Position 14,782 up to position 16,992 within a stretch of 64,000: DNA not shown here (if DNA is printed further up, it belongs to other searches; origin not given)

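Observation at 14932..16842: Pseudo-amylase: membrane-anchored GH13 with all catalytic residues replaced but an intact ORF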

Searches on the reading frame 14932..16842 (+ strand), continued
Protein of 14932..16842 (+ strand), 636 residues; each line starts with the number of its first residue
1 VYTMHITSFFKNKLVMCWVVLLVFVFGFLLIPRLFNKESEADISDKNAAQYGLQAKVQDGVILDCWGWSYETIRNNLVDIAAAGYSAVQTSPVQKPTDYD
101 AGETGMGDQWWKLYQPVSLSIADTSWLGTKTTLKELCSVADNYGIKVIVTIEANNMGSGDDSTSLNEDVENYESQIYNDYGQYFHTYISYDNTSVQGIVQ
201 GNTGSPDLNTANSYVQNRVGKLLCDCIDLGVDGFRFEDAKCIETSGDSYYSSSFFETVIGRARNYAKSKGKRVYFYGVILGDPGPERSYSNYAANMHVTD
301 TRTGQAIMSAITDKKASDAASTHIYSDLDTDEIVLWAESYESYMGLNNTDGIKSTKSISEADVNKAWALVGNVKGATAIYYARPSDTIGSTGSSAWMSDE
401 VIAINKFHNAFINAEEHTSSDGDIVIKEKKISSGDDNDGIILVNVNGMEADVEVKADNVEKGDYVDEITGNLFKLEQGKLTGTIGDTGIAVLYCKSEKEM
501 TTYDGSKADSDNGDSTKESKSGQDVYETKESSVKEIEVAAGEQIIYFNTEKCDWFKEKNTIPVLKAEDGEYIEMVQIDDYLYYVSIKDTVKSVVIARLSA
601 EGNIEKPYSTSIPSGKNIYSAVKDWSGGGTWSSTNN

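Call 19: search_protein_families(library=pfam, proteins=[P0002, P0003, P0012, P0042], max_evalue=10)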
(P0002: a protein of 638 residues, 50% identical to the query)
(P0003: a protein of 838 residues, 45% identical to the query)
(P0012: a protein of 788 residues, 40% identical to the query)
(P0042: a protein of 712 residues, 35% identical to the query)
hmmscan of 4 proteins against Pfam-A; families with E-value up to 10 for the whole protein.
P0002 (638 aa): 5 families
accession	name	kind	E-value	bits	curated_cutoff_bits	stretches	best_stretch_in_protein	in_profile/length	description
PF00128.31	Alpha-amylase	-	2.9e-07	30.5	22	1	109-238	51-195/446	Alpha amylase, catalytic domain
PF18612.7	Bac_A_amyl_C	-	1e-05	25.6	25.9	1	447-480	29-61/69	Bacterial Alpha amylase C-terminal domain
PF22783.1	BapA_N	-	0.0084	16.2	27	1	518-598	11-92/123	BapA, prefix-like domain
PF04277.18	OAD_gamma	-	0.13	13.4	27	1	14-45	16-47/76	Oxaloacetate decarboxylase, gamma chain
PF16118.10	DUF4834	-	0.32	12.4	27.8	1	1-47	1-51/99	Domain of unknown function (DUF4834)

P0003 (838 aa): 5 families
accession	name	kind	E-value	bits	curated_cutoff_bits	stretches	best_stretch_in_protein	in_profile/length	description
PF16738.10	CBM26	-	3.5e-12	46.7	28.1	1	737-809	1-67/70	Starch-binding module 26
PF00128.31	Alpha-amylase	-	8.1e-10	39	22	1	132-251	62-196/446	Alpha amylase, catalytic domain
PF18612.7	Bac_A_amyl_C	-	0.0044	17.2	25.9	1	449-489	24-60/69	Bacterial Alpha amylase C-terminal domain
PF20392.3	DUF6687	-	0.016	14.8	27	1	536-588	270-323/339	Family of unknown function (DUF6687)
PF24737.1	DUF7688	-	0.066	13.5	27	1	292-327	33-68/71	Domain of unknown function (DUF7688)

P0012 (788 aa): 3 families
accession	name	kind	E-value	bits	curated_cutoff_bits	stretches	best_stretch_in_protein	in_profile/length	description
PF16738.10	CBM26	-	2.9e-13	50.2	28.1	1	686-758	1-67/70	Starch-binding module 26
PF00128.31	Alpha-amylase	-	8.8e-07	28.9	22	1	127-160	62-95/446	Alpha amylase, catalytic domain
PF18612.7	Bac_A_amyl_C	-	0.0028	17.8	25.9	1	386-442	10-60/69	Bacterial Alpha amylase C-terminal domain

P0042 (712 aa): 2 families
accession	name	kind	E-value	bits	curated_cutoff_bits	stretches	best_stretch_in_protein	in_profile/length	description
PF00128.31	Alpha-amylase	-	1.9e-13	50.9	22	1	114-323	21-243/446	Alpha amylase, catalytic domain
PF20443.3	LAP1_N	-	0.037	14.1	25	1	33-104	91-162/239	Lamina-associated polypeptide 1, N-terminal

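Call 20: list_cluster_members(proteins=[P0001, P0003, P0012, P0004])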
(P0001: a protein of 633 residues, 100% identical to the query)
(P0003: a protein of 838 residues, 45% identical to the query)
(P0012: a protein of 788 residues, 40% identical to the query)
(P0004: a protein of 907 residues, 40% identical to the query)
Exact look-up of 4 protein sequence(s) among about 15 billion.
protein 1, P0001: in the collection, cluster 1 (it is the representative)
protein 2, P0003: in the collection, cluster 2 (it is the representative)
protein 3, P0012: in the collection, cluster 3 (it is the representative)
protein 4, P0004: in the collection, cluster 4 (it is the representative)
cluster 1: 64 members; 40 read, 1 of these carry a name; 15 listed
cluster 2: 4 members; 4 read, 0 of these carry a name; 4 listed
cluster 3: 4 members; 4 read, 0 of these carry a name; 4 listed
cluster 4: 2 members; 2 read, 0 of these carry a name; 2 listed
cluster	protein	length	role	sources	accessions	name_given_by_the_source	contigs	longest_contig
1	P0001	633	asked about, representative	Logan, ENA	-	-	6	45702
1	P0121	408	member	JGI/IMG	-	alpha-amylase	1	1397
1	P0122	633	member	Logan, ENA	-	-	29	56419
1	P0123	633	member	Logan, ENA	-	-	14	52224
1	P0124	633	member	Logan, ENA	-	-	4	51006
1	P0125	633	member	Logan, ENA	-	-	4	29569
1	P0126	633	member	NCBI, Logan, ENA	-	-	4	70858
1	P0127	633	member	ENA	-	-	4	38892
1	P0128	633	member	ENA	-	-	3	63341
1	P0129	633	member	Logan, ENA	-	-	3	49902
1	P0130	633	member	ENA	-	-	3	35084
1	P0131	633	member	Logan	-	-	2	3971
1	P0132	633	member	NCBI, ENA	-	-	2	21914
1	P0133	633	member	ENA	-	-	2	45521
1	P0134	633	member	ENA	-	-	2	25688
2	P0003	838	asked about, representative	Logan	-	-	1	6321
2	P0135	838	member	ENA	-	-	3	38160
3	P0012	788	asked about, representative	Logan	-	-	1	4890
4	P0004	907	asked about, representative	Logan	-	-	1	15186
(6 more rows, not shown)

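Call 21: find_encoding_contigs(protein=P0003, flank=8000, max_places=4)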
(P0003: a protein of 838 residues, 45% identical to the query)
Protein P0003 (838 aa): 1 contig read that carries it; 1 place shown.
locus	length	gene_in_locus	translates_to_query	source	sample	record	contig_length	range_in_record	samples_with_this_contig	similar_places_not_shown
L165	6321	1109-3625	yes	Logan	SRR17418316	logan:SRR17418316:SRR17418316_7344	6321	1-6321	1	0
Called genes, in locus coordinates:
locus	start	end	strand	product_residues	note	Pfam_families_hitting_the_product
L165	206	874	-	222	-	PF00072:Response_reg, PF00486:Trans_reg_C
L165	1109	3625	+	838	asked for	PF00128:Alpha-amylase, PF16738:CBM26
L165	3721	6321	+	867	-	?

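Call 22: find_encoding_contigs(protein=P0012, flank=8000, max_places=4)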
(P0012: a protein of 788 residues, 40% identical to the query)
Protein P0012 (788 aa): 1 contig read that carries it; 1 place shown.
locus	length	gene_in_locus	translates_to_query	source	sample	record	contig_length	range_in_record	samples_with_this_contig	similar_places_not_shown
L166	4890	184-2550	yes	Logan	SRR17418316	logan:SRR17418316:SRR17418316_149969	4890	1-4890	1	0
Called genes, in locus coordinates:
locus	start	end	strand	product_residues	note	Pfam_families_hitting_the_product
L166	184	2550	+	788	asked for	PF00128:Alpha-amylase (faint), PF16738:CBM26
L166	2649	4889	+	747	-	?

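Call 23: search_protein_families(library=pfam, proteins=[L165:3721-6321:+, L166:2649-4889:+], max_evalue=0.01)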
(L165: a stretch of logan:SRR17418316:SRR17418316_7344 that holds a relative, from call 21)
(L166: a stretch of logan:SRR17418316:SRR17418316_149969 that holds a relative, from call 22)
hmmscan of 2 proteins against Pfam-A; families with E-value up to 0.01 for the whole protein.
L165:3721-6321:+ (867 aa): 3 families
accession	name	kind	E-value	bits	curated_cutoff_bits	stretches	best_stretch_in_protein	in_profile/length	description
PF00563.25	EAL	-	1.7e-41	142.6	31.3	1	694-867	3-175/236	EAL domain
PF00990.26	GGDEF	-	2.2e-14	54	23.8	1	524-669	2-157/161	Diguanylate cyclase, GGDEF domain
PF00072.30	Response_reg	-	2.1e-05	25.1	30.2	1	10-116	1-104/111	Response regulator receiver domain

L166:2649-4889:+ (747 aa): 2 families
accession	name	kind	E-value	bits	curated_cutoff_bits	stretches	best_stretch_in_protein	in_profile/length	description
PF00563.25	EAL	-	3e-34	118.8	31.3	1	589-747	3-160/236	EAL domain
PF00990.26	GGDEF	-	3.8e-14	53.2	23.8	1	419-564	2-157/161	Diguanylate cyclase, GGDEF domain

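Call 24: find_encoding_contigs(protein=P0135, flank=10000, max_places=4)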
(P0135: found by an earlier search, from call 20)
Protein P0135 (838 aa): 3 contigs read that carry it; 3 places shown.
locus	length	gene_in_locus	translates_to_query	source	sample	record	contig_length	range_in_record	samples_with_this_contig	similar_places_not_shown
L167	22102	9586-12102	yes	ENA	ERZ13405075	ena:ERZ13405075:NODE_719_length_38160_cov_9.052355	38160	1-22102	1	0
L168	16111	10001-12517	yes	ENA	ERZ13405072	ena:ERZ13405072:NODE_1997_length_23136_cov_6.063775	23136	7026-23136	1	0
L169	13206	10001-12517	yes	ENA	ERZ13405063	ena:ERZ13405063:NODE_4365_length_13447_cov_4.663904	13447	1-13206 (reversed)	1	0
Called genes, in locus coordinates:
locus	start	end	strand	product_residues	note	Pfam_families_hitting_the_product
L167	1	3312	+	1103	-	?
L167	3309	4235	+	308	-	PF00493:MCM, PF20030:bpMoxR, PF07726:AAA_3, PF07728:AAA_5, PF17863:AAA_lid_2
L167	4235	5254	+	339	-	-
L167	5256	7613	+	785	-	PF01841:Transglut_core, PF22251:PFF1_TM (weak)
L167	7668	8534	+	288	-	PF01116:F_bP_aldolase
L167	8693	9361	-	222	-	PF00072:Response_reg, PF00486:Trans_reg_C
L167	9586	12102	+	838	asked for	PF00128:Alpha-amylase, PF16738:CBM26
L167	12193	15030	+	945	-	PF00990:GGDEF, PF00563:EAL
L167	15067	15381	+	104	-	-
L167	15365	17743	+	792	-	PF12705:PDDEXK_1 (weak), PF04851:ResIII (faint), PF00270:DEAD (faint), PF06733:DEAD_2, PF13307:Helicase_C_2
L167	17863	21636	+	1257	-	PF18072:FGAR-AT_linker (weak), PF02769:AIRS_C, PF13507:GATase_5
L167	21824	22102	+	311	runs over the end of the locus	PF04203:Sortase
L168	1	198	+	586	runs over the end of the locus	PF00909:Ammonium_transp, PF00543:P-II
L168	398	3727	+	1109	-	PF13424:TPR_12 (faint), PF00990:GGDEF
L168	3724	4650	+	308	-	PF00493:MCM, PF20030:bpMoxR, PF07726:AAA_3, PF07728:AAA_5, PF17863:AAA_lid_2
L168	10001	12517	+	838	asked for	PF00128:Alpha-amylase, PF16738:CBM26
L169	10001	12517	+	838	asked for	PF00128:Alpha-amylase, PF16738:CBM26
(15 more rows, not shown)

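Call 25: find_encoding_contigs(protein=P0004, flank=8000, max_places=3)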
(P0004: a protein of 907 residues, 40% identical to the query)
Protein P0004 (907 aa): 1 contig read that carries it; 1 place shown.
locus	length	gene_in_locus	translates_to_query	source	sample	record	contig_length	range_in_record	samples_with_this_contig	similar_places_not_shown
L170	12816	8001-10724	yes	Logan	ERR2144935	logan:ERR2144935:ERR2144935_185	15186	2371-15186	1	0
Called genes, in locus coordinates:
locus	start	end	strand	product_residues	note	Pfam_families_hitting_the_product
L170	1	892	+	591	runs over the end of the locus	PF00664:ABC_membrane, PF02463:SMC_N (weak), PF00005:ABC_tran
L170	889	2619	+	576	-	PF00664:ABC_membrane, PF00005:ABC_tran, PF02463:SMC_N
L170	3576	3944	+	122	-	PF00903:Glyoxalase, PF12681:Glyoxalase_2, PF22677:Ble-like_N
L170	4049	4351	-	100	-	PF26595:A_ENA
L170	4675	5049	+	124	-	-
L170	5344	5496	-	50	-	-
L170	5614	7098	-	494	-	PF00512:HisKA, PF02518:HATPase_c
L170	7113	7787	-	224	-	PF00072:Response_reg, PF00486:Trans_reg_C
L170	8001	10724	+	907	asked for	PF00128:Alpha-amylase, PF16738:CBM26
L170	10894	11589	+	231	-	PF00072:Response_reg, PF04397:LytTR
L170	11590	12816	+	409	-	?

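Call 26: search_protein_families(library=pfam, proteins=[P0004, P0005, P0011, P0008, P0006, P0045], max_evalue=0.1)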
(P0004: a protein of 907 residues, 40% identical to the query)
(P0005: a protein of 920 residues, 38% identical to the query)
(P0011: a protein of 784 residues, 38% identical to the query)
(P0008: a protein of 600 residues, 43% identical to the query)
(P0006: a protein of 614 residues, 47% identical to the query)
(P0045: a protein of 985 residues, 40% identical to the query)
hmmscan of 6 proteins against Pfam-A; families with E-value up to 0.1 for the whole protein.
P0004 (907 aa): 3 families
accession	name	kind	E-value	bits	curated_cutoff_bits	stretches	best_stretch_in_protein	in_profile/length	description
PF16738.10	CBM26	-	9e-13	48.6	28.1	1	811-879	1-69/70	Starch-binding module 26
PF00128.31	Alpha-amylase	-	1.6e-11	44.6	22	1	120-276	63-244/446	Alpha amylase, catalytic domain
PF18612.7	Bac_A_amyl_C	-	0.018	15.2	25.9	1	453-476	38-61/69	Bacterial Alpha amylase C-terminal domain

P0005 (920 aa): 2 families
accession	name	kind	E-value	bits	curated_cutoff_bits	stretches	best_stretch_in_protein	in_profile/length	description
PF16738.10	CBM26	-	1e-13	51.7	28.1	1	824-892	1-69/70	Starch-binding module 26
PF00128.31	Alpha-amylase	-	6.2e-10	39.3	22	1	120-245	63-202/446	Alpha amylase, catalytic domain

P0011 (784 aa): 3 families
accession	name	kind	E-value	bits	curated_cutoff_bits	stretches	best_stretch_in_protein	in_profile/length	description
PF16738.10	CBM26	-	9e-12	45.4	28.1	1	688-756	1-69/70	Starch-binding module 26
PF00128.31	Alpha-amylase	-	4.6e-08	33.2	22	1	121-244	64-203/446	Alpha amylase, catalytic domain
PF25162.1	DUF7827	-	0.049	14.2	27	1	508-545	22-59/120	Domain of unknown function (DUF7827)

P0008 (600 aa): 4 families
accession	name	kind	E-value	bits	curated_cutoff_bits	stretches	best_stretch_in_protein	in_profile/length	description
PF16738.10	CBM26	-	1.3e-13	51.3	28.1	1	505-573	1-69/70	Starch-binding module 26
PF00128.31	Alpha-amylase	-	7.5e-13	48.9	22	1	67-274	23-243/446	Alpha amylase, catalytic domain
PF14701.12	hDGE_amylase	-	0.0014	18.2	27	1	64-160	23-115/439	Glycogen debranching enzyme, glucanotransferase domain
PF18612.7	Bac_A_amyl_C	-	0.016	15.4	25.9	1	454-476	39-61/69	Bacterial Alpha amylase C-terminal domain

P0006 (614 aa): 4 families
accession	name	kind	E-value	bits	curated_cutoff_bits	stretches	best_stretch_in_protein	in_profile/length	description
PF16738.10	CBM26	-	2.9e-15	56.6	28.1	1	519-586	1-69/70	Starch-binding module 26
PF00128.31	Alpha-amylase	-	2.1e-11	44.1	22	1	123-259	63-218/446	Alpha amylase, catalytic domain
PF14701.12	hDGE_amylase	-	0.0043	16.6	27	1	69-156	24-107/439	Glycogen debranching enzyme, glucanotransferase domain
PF18612.7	Bac_A_amyl_C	-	0.0045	17.1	25.9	1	457-480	38-61/69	Bacterial Alpha amylase C-terminal domain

P0045 (985 aa): 3 families
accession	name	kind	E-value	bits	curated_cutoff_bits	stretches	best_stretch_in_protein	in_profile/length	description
PF00128.31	Alpha-amylase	-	4.2e-12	46.5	22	1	118-252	63-217/446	Alpha amylase, catalytic domain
PF00404.24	Dockerin_1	-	0.0039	17.8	22.9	1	913-953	1-41/57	Dockerin type I domain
PF22127.1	NtdA_N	-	0.091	13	27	0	190-233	19-62/66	NTD biosynthesis operon protein NtdA, N-terminal domain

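Call 43: predict_structure(alignment_id=A4)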
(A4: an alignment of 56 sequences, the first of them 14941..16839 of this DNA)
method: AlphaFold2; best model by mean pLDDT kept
length: 633 residues; sequences in the alignment: 56
mean_pLDDT: 84.1   pTM: 0.76
mean pLDDT of the five models: 84.1, 84.1, 82.6, 82.5, 81.5
residues with pLDDT >= 90: 413; 70-90: 100; 50-70: 49; < 50: 71
segments of 3 or more residues with pLDDT < 50: 1-3, 497-537, 610-633
pLDDT, mean of each block of 10 residues (from residue 1): 49 74 61 68 82 95 98 92 98 94 93 97 96 94 97 93 96 97 95 95 96 98 98 97 96 98 96 95 95 97 97 97 97 96 79 97 98 97 95 97 94 97 92 86 97 95 94 97 98 54 30 25 24 43 76 77 79 83 72 84 64 41 31 26
secondary structure, 60 per line:
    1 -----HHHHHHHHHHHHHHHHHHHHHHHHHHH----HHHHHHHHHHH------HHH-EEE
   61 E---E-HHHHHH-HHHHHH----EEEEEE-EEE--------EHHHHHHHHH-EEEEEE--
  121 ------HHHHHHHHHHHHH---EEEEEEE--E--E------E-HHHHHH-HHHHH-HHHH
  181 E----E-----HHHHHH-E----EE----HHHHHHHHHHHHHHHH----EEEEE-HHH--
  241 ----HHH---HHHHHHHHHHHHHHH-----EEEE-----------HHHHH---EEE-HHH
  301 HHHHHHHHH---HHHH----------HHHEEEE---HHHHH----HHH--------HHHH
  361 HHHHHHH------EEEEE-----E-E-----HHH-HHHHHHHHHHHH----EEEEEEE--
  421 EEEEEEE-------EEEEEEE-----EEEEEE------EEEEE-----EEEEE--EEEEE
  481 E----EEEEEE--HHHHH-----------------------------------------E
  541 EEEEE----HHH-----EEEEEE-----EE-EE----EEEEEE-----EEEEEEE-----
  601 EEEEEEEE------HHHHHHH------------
elements in order: H6-32 H37-47 E58-61 H67-72 H74-79 E84-89 E91-93 H103-111 E113-118 H127-139 E143-149 H164-169 H171-175 H177-180 H192-197 H210-225 E230-234 H251-265 E271-274 H286-290 E294-296 H298-309 H313-316 E330-333 H337-341 H357-367 E374-378 H396-407 E412-418 E421-427 E435-441 E447-452 E459-463 E469-473 E476-481 E486-491 H494-498 E540-545 E558-563 E578-583 E589-595 E601-608 H615-621

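Call 48: fold_search(model_id=the predicted structure, library=pdb)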
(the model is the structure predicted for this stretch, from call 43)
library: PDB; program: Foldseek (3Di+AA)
matches with E <= 10: 1850; with E <= 0.001: 852
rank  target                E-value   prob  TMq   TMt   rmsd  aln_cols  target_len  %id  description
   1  1ua7_A                2.8e-38  1.00  0.61  0.90   2.6       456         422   29  Crystal Structure Analysis of Alpha-Amylase from Bacillus Subtilis complexed with Acarbose (released 2004-05-18)
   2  3dc0                  6.8e-38  1.00  0.60  0.89   2.7       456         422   29  Crystal structure of native alpha-amylase from Bacillus sp. KR-8104 (released 2008-06-17)
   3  1bag_A                7.2e-38  1.00  0.60  0.89   2.8       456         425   29  ALPHA-AMYLASE FROM BACILLUS SUBTILIS COMPLEXED WITH MALTOPENTAOSE (released 1998-10-21)
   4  9qf9                  7.8e-33  1.00  0.59  0.87   3.0       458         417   31  Structure of the GH13 domain of Ruminococcus bromii Amy16 (released 2025-10-22)
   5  1jae                  6.6e-23  1.00  0.54  0.71   5.0       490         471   17  STRUCTURE OF TENEBRIO MOLITOR LARVAL ALPHA-AMYLASE (released 1998-11-04)
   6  8or6_A                6.9e-23  1.00  0.53  0.69   5.3       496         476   17  Crystal structure of Drosophila melanogaster alpha-amylase (released 2023-08-09)
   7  8orp_A                1.4e-22  1.00  0.55  0.72   5.1       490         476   17  Crystal structure of Drosophila melanogaster alpha-amylase in complex with the inhibitor acarbose (released 2023-08-16)
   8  1dtu_A                7.3e-22  1.00  0.52  0.48  15.4       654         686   15  BACILLUS CIRCULANS STRAIN 251 CYCLODEXTRIN GLYCOSYLTRANSFERASE: A MUTANT Y89D/S146P COMPLEXED TO AN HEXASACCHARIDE INH (released 2000-03-06)
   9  2aaa                  1.3e-21  1.00  0.50  0.65   5.3       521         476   14  CALCIUM BINDING IN ALPHA-AMYLASES: AN X-RAY DIFFRACTION STUDY AT 2.1 ANGSTROMS RESOLUTION OF TWO ENZYMES FROM ASPERGILLU (released 1993-07-15)
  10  1pj9_A                2.0e-21  1.00  0.51  0.48  15.3       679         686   15  Bacillus circulans strain 251 loop mutant 183-195 (released 2004-02-03)
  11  3vx1                  2.8e-21  1.00  0.52  0.67   5.5       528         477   15  Crystal Structure of alpha-Amylase from Aspergillus oryzae (released 2013-09-11)
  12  1ciu                  3.5e-21  1.00  0.52  0.48  15.4       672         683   14  THERMOSTABLE CGTASE FROM THERMOANAEROBACTERIUM THERMOSULFURIGENES EM1 AT PH 8.0. (released 1996-03-08)
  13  1uks_A                3.9e-21  1.00  0.50  0.46  15.7       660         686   14  Crystal structure of F183L/F259L mutant cyclodextrin glucanotransferase complexed with a pseudo-maltotetraose derived  (released 2004-02-24)
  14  1tcm_A                4.1e-21  1.00  0.52  0.49  15.3       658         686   15  CYCLODEXTRIN GLYCOSYLTRANSFERASE W616A MUTANT FROM BACILLUS CIRCULANS STRAIN 251 (released 1997-04-21)
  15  1cgw_A                4.1e-21  1.00  0.51  0.47  15.3       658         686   16  SITE DIRECTED MUTATIONS OF THE ACTIVE SITE RESIDUE TYROSINE 195 OF CYCLODEXTRIN GLYCOSYLTRANSFERASE FROM BACILLUS CIRC (released 1995-02-07)
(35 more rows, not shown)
